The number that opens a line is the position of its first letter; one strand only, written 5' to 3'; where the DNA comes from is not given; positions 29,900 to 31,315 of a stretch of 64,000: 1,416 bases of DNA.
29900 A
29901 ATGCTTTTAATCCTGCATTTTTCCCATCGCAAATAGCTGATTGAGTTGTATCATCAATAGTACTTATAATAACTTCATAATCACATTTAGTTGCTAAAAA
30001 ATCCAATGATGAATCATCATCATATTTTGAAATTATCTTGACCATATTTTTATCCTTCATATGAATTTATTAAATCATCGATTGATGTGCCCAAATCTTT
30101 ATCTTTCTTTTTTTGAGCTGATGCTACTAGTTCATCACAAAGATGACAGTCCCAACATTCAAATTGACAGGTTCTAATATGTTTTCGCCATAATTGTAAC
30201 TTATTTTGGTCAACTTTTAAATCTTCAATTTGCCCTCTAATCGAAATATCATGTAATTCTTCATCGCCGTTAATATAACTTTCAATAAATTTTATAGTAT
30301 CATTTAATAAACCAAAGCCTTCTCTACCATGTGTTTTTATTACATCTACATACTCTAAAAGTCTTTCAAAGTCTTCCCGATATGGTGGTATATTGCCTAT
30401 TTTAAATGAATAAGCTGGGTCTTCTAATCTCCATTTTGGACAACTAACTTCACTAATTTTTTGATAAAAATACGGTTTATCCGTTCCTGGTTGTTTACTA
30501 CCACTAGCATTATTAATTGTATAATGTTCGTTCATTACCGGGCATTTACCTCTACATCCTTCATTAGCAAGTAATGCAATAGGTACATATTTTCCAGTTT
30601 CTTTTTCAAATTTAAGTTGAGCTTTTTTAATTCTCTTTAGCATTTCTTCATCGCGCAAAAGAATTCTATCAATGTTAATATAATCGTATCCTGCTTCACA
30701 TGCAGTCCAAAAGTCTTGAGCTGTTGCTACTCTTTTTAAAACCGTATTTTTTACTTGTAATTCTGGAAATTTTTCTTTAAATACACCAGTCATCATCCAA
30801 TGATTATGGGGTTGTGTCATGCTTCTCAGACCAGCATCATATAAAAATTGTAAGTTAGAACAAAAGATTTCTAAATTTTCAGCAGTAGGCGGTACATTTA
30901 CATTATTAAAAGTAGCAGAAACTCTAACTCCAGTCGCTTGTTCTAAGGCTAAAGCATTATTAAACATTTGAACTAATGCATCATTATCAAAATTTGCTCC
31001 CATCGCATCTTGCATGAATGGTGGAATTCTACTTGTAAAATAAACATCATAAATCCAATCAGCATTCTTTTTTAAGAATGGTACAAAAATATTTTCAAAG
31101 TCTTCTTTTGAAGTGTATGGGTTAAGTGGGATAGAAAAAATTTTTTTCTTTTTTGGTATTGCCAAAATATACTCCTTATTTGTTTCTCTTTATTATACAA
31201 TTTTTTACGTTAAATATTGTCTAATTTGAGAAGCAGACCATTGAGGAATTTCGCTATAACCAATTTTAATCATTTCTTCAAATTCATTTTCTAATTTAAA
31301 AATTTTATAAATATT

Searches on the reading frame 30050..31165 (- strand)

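Call 3: search_protein_families(library=pfam, proteins=[window:30050-31165:-], max_evalue=0.01)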
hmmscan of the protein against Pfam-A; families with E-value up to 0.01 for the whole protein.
window:30050-31165:- (371 aa): 0 families

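Call 10: search_protein_families(library=phrogs, proteins=[window:30050-31165:-], max_evalue=0.001)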
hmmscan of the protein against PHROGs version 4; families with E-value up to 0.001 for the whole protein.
window:30050-31165:- (371 aa): 2 families
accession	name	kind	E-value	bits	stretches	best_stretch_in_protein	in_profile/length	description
phrog_1458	-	unknown function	5.5e-92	310.4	1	55-368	1-310/519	-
phrog_36869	-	unknown function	1.1e-74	253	1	8-353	5-342/346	-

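Call 52: search_protein_families(library=ncbifam, proteins=[window:30050-31165:-], max_evalue=0.01)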
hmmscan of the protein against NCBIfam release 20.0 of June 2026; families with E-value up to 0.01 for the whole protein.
window:30050-31165:- (371 aa): 0 families

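Call 53: search_protein_families(library=padloc, proteins=[window:30050-31165:-], max_evalue=0.01)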
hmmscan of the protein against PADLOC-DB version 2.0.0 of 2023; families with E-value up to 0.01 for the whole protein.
window:30050-31165:- (371 aa): 0 families
